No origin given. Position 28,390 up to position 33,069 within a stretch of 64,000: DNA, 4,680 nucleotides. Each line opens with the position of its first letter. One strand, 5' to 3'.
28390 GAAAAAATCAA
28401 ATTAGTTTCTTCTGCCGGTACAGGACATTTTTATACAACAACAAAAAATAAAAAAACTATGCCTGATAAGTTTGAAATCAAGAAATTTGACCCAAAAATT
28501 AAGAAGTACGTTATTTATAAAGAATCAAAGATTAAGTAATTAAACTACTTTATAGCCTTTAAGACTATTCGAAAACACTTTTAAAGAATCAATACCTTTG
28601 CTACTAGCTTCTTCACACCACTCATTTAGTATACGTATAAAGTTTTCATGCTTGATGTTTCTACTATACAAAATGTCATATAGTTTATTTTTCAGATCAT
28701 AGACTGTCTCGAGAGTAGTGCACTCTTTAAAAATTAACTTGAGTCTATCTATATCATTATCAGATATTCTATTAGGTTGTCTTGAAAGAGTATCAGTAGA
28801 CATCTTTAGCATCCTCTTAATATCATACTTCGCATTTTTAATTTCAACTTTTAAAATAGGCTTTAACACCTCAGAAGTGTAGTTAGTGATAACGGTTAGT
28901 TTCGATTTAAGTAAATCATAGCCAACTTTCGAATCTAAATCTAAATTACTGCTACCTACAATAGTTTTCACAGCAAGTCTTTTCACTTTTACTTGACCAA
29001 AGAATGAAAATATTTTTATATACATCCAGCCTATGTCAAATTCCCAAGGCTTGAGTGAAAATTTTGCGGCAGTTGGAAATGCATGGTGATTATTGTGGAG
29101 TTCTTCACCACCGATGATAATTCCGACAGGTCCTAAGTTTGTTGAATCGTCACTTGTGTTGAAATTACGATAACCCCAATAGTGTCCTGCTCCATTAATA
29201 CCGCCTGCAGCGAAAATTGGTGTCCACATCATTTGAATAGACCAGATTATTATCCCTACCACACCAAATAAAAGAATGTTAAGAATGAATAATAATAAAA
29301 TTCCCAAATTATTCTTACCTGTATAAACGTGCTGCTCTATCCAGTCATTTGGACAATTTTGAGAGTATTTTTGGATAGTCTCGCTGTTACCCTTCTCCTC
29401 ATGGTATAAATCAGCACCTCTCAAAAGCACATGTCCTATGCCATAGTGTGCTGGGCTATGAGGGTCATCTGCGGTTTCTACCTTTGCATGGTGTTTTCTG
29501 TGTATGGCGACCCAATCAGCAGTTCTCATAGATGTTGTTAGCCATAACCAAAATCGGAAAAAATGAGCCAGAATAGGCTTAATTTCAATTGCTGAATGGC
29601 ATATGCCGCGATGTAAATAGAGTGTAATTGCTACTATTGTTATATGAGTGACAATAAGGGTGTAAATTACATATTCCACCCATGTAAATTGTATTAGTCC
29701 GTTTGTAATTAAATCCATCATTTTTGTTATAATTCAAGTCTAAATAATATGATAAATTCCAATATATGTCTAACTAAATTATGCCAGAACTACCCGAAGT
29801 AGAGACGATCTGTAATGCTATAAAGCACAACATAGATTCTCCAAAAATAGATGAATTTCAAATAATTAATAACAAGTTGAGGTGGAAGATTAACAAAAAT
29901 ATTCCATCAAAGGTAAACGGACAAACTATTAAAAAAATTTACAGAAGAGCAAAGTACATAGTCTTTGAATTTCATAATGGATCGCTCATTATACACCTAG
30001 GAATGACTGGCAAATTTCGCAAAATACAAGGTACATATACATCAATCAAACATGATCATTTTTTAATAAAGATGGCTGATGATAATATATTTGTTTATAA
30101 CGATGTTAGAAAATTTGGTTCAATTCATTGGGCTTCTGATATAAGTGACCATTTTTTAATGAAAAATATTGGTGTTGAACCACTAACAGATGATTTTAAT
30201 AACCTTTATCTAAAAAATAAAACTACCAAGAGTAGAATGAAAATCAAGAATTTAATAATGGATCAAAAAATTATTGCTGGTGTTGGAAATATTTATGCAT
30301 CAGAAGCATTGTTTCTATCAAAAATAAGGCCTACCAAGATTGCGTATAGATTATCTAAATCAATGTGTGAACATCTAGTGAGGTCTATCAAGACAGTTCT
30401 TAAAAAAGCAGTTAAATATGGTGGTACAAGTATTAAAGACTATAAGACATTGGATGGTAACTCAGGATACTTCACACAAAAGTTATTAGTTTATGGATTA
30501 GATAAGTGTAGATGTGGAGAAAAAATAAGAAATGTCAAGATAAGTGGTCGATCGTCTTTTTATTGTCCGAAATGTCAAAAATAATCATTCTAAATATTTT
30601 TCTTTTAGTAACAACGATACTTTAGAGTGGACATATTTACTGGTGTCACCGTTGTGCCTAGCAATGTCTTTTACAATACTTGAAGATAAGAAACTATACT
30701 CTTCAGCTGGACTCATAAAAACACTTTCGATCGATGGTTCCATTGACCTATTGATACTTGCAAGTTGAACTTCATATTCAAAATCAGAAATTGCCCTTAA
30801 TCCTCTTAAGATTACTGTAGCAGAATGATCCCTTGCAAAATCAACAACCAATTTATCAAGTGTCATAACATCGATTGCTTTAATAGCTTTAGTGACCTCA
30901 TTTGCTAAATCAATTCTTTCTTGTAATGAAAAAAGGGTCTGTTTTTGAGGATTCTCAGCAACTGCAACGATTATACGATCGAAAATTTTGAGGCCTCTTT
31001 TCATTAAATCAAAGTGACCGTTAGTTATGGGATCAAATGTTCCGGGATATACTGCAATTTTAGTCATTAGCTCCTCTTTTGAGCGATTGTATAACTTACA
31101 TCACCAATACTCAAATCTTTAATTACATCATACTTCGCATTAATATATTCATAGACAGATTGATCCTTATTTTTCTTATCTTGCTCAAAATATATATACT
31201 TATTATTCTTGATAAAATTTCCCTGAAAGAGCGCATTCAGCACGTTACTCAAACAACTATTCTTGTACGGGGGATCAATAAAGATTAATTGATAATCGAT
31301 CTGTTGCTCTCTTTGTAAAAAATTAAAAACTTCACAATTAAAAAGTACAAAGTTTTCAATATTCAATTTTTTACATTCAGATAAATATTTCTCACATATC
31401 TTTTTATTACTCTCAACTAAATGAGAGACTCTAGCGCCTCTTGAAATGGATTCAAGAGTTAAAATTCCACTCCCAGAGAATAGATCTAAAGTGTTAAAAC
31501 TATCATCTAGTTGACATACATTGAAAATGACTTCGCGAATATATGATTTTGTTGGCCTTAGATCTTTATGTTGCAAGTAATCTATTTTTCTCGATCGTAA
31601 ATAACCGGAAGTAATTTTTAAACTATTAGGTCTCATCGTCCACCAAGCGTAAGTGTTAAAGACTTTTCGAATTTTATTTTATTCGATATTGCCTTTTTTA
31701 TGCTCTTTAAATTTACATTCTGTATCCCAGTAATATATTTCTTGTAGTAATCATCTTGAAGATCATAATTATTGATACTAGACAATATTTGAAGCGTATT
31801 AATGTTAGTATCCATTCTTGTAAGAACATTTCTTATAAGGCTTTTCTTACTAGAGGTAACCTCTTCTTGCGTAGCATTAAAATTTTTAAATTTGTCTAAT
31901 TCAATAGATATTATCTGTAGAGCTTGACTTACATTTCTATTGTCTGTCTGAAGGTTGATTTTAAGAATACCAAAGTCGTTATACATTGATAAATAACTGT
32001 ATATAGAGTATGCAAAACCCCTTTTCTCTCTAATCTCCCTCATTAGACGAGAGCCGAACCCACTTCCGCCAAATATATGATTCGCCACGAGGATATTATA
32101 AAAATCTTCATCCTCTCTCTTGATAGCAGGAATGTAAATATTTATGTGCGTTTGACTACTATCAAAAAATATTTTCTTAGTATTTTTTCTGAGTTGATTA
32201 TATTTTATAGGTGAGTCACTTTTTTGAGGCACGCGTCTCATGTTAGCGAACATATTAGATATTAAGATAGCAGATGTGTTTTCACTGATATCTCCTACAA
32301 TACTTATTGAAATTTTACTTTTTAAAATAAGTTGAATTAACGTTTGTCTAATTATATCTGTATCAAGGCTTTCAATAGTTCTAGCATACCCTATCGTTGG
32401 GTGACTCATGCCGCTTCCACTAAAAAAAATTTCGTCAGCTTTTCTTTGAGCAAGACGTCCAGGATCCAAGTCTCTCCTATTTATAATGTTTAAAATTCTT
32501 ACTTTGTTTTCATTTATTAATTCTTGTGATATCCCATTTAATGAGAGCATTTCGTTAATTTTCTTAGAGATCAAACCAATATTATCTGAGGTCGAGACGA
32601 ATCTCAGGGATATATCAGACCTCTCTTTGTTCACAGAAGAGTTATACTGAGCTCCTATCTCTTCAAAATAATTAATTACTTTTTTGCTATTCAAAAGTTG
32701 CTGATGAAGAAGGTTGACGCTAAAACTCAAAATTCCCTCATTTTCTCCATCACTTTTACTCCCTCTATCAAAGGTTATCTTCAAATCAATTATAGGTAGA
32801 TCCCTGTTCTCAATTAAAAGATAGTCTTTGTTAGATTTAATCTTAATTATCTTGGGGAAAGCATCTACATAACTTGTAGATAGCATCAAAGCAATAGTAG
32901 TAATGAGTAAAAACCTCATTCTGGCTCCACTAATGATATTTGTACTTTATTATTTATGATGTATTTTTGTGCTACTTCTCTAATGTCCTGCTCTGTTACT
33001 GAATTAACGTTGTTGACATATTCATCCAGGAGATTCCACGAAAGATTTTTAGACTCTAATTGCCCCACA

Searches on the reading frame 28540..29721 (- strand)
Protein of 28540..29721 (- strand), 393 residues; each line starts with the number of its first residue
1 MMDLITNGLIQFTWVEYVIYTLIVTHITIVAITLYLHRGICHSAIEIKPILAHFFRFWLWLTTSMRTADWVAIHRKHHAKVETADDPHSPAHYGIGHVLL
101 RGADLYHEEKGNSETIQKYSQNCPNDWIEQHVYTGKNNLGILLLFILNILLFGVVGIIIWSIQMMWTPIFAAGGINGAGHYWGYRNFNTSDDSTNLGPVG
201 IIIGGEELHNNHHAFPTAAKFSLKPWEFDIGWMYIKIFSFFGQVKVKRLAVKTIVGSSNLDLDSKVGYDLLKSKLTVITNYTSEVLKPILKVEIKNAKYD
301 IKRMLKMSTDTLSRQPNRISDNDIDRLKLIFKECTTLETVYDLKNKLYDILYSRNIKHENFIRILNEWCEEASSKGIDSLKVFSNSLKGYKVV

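Call 65: search_protein_families(library=pfam, proteins=[window:28540-29721:-], max_evalue=0.00001)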
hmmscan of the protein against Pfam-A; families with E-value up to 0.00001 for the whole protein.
window:28540-29721:- (393 aa): 2 families
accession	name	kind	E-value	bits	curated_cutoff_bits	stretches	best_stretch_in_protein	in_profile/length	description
PF00487.30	FA_desaturase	-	9.4e-16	58.8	29.7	1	13-219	2-227/253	Fatty acid desaturase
PF01610.23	DDE_Tnp_ISL3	-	1.4e-08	35.3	23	1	279-390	87-196/240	Transposase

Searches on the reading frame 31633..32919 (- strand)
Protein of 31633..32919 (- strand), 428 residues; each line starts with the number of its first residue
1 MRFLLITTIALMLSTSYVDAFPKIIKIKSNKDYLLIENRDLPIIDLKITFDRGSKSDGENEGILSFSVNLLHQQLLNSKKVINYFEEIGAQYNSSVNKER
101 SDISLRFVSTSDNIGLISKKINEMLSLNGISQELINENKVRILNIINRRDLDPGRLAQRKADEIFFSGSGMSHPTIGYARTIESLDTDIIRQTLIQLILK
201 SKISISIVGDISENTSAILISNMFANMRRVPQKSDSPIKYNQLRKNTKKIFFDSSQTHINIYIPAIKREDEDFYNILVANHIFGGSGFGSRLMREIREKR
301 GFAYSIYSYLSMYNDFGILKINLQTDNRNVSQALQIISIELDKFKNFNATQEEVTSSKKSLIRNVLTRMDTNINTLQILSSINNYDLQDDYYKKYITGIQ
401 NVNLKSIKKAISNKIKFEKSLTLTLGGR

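Call 65: search_protein_families(library=pfam, proteins=[window:31633-32919:-], max_evalue=0.00001)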
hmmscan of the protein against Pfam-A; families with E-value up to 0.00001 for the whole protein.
window:31633-32919:- (428 aa): 1 family
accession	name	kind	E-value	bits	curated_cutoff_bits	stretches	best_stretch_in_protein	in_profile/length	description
PF05193.26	Peptidase_M16_C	-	5.6e-23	82.2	23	1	200-361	17-181/181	Peptidase M16 inactive domain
